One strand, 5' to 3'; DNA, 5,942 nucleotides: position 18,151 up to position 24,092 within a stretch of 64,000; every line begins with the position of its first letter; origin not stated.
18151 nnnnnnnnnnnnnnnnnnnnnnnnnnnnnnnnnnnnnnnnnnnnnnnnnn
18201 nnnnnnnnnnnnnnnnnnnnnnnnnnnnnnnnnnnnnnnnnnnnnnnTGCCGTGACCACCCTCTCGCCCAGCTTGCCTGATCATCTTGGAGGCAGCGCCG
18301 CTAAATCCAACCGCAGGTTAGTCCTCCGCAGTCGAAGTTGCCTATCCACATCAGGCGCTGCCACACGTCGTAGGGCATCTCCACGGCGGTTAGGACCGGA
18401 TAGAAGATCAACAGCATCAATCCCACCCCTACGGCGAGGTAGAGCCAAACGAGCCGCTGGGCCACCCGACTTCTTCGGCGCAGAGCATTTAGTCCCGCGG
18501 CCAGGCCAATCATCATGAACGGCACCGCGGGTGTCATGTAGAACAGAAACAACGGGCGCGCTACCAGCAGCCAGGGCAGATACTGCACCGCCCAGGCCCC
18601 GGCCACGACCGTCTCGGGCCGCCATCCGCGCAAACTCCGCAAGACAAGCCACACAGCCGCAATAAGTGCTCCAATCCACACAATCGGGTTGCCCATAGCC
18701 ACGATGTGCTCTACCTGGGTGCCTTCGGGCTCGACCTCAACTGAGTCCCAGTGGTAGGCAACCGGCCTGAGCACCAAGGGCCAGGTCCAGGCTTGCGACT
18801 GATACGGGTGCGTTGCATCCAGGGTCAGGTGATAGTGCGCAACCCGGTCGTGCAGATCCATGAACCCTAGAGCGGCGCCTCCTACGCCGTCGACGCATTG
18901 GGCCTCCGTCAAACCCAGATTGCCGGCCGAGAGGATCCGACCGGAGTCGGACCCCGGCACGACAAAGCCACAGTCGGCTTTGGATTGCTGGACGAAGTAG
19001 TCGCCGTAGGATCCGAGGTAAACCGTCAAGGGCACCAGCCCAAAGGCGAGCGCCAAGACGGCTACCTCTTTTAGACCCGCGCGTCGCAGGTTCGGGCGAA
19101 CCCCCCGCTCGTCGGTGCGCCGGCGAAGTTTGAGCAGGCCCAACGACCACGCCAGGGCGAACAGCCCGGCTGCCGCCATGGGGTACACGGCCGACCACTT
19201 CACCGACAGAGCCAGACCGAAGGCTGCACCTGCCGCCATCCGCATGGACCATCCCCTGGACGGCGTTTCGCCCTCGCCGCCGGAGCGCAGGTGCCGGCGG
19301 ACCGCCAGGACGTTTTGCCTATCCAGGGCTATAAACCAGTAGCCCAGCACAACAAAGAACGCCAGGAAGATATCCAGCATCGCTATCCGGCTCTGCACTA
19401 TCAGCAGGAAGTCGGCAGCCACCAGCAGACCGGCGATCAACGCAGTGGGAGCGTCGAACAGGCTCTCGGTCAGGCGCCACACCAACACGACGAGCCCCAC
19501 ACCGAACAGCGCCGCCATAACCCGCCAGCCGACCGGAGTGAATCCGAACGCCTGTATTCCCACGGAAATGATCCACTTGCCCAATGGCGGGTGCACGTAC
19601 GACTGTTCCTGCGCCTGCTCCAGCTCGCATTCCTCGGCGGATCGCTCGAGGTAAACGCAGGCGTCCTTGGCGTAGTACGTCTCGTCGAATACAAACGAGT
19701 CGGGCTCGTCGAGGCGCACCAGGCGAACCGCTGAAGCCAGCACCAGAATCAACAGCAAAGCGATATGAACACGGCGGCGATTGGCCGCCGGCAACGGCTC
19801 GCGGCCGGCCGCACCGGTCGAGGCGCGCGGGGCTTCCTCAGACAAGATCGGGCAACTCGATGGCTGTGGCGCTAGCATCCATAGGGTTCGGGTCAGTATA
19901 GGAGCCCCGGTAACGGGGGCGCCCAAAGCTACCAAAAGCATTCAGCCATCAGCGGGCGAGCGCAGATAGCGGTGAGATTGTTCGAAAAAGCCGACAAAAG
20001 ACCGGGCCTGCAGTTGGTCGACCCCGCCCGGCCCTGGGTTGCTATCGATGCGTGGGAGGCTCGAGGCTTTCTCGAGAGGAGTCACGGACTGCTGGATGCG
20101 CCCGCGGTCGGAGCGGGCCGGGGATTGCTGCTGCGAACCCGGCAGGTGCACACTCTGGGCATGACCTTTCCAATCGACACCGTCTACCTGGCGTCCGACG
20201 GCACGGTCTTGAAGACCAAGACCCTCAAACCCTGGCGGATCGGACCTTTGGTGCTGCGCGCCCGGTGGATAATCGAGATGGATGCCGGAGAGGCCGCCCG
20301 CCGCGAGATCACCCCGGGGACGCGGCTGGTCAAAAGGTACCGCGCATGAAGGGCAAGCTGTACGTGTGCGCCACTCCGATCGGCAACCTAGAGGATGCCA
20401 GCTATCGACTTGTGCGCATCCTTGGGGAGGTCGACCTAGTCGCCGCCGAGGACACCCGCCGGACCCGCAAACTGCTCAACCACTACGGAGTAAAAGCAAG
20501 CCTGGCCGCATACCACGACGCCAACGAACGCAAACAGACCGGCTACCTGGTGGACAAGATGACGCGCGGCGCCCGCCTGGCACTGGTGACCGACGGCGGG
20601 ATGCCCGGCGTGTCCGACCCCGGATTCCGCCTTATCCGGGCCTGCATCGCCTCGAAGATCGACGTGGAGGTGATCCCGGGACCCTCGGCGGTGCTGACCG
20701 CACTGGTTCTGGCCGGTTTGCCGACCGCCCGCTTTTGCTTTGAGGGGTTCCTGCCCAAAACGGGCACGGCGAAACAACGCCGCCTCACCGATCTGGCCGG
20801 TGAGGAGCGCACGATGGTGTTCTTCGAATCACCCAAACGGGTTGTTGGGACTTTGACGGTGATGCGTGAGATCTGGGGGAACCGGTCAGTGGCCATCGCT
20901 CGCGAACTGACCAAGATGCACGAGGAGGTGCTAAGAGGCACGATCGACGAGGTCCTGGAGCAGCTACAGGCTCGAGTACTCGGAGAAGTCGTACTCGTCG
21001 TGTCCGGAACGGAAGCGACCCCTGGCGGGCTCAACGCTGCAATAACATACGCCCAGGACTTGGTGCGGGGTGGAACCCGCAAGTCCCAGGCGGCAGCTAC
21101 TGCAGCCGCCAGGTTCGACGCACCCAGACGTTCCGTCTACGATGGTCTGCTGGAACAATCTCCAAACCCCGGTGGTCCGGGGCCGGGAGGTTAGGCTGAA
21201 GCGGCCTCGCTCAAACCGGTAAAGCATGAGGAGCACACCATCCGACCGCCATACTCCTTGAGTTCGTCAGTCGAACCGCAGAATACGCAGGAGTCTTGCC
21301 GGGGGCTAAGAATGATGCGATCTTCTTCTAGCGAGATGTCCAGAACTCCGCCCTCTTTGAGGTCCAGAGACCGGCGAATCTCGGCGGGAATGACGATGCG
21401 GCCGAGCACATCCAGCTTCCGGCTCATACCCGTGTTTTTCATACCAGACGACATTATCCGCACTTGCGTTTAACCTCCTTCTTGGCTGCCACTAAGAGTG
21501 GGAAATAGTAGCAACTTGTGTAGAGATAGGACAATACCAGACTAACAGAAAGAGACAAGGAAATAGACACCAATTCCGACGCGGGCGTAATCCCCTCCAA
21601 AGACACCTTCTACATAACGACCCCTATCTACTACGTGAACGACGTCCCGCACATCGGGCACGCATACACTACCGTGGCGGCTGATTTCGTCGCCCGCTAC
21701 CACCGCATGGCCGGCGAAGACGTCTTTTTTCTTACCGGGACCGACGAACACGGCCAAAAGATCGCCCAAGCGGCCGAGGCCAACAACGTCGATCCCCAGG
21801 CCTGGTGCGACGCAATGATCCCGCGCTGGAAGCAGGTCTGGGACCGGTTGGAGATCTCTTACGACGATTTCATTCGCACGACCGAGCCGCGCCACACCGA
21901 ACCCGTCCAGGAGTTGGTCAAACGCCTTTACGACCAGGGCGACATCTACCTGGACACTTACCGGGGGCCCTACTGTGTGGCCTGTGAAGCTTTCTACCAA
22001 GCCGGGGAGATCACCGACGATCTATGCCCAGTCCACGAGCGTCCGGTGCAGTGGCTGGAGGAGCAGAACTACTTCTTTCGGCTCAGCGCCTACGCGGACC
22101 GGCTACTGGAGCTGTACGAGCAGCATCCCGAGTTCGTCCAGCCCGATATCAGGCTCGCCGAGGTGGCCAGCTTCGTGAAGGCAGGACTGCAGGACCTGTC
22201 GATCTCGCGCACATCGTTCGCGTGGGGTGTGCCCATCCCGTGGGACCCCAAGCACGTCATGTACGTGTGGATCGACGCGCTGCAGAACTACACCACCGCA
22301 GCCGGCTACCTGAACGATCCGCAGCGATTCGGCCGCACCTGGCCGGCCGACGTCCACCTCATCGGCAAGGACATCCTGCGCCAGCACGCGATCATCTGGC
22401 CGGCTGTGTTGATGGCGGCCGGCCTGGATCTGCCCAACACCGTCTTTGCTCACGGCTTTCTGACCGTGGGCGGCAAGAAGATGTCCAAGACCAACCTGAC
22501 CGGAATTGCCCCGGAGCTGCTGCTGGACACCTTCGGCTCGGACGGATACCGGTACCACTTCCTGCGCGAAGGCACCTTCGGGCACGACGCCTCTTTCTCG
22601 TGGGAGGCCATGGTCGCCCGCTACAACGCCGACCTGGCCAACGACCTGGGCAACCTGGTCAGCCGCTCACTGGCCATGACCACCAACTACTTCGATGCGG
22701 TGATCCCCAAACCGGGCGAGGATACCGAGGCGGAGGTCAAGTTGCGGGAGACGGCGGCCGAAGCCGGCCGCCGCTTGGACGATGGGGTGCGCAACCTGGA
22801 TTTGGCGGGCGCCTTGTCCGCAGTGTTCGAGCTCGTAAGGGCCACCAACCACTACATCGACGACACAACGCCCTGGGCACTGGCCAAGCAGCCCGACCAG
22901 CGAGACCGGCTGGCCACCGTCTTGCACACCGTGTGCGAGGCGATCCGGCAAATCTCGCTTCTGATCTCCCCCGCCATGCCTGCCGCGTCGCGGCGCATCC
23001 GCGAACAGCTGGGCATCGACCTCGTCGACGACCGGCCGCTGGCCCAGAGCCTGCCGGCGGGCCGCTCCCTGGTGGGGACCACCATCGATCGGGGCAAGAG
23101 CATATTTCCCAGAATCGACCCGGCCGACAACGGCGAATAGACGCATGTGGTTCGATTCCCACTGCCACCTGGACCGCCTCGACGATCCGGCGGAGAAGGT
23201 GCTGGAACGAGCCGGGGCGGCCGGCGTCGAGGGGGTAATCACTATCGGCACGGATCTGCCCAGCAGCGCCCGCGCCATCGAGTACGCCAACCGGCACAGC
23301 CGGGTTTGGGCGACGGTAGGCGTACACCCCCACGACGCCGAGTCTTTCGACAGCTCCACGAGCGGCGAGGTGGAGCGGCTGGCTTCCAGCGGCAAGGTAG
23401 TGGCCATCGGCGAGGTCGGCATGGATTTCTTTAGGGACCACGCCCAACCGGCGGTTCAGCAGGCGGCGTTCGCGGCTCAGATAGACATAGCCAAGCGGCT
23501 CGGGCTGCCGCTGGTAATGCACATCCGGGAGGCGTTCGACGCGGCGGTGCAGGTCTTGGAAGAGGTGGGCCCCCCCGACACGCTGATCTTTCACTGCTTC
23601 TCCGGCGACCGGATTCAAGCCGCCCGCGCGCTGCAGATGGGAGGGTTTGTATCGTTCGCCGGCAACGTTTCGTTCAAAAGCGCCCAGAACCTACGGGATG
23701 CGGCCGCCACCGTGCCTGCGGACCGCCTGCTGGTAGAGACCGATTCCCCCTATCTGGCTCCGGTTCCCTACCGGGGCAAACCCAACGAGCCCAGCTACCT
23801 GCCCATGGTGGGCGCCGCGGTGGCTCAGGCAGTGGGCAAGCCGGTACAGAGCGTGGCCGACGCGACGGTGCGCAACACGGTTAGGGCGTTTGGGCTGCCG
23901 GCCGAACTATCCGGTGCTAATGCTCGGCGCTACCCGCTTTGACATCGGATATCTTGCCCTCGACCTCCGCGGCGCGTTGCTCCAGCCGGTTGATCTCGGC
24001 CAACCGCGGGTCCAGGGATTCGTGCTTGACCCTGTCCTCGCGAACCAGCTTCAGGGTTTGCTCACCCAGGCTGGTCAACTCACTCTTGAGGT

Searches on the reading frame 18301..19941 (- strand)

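Call 25: search_protein_families(library=pfam, proteins=[window:18301-19941:-], max_evalue=0.00001)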
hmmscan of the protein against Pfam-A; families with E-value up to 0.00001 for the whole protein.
window:18301-19941:- (546 aa): 3 families
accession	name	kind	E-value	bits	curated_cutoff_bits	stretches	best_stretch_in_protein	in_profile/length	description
PF02366.24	PMT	-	5.2e-22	79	22.7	1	64-310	2-235/245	Dolichyl-phosphate-mannose-protein mannosyltransferase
PF16192.10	PMT_4TMC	-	8.2e-18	65.1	32.4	1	360-534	5-200/202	C-terminal four TMM region of protein-O-mannosyltransferase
PF13231.12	PMT_2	-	3e-12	47.5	26.1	1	117-205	2-90/160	Dolichyl-phosphate-mannose-protein mannosyltransferase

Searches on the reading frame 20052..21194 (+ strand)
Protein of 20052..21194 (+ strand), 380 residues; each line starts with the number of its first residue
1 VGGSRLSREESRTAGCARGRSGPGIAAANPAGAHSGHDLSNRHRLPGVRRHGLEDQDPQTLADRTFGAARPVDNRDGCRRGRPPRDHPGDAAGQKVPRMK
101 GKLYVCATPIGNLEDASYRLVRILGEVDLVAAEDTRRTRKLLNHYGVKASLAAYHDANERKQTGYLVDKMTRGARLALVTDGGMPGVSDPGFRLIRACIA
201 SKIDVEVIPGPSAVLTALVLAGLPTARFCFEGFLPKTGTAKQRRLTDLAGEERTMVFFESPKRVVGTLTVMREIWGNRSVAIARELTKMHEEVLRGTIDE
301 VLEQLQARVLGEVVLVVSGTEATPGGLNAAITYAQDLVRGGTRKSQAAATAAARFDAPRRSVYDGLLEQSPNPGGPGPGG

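Call 24: search_protein_families(library=pfam, proteins=[window:20052-21194:+], max_evalue=0.00001)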
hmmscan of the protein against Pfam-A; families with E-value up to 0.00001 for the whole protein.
window:20052-21194:+ (380 aa): 1 family
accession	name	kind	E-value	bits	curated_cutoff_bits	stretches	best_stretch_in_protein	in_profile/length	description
PF00590.25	TP_methylase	-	8.5e-31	108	27.8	1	102-301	1-211/212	Tetrapyrrole (Corrin/Porphyrin) Methylases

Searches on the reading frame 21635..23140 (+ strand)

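Call 24: search_protein_families(library=pfam, proteins=[window:21635-23140:+], max_evalue=0.00001)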
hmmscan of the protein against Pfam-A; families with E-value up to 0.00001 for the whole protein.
window:21635-23140:+ (501 aa): 4 families
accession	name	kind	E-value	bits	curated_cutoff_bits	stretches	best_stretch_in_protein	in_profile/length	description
PF09334.17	tRNA-synt_1g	-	2.8e-101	339.6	20.1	2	123-345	161-390/391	tRNA synthetases class I (M)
PF00133.28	tRNA-synt_1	-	1.4e-22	80.5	22.7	1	4-202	37-244/414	tRNA synthetases class I (I, L, M and V)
PF01406.26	tRNA-synt_1e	-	5.2e-11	42.9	27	1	3-106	21-123/301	tRNA synthetases class I (C) catalytic domain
PF19303.5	Anticodon_3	-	3e-06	27.6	23.5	1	357-462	1-104/152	Anticodon binding domain of methionyl tRNA ligase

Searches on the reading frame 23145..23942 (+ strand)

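Call 24: search_protein_families(library=pfam, proteins=[window:23145-23942:+], max_evalue=0.00001)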
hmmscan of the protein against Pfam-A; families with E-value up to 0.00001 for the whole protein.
window:23145-23942:+ (265 aa): 1 family
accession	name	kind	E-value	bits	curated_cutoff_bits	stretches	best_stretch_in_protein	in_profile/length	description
PF01026.27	TatD_DNase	-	1.6e-77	260.8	27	1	3-250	1-253/253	TatD related DNase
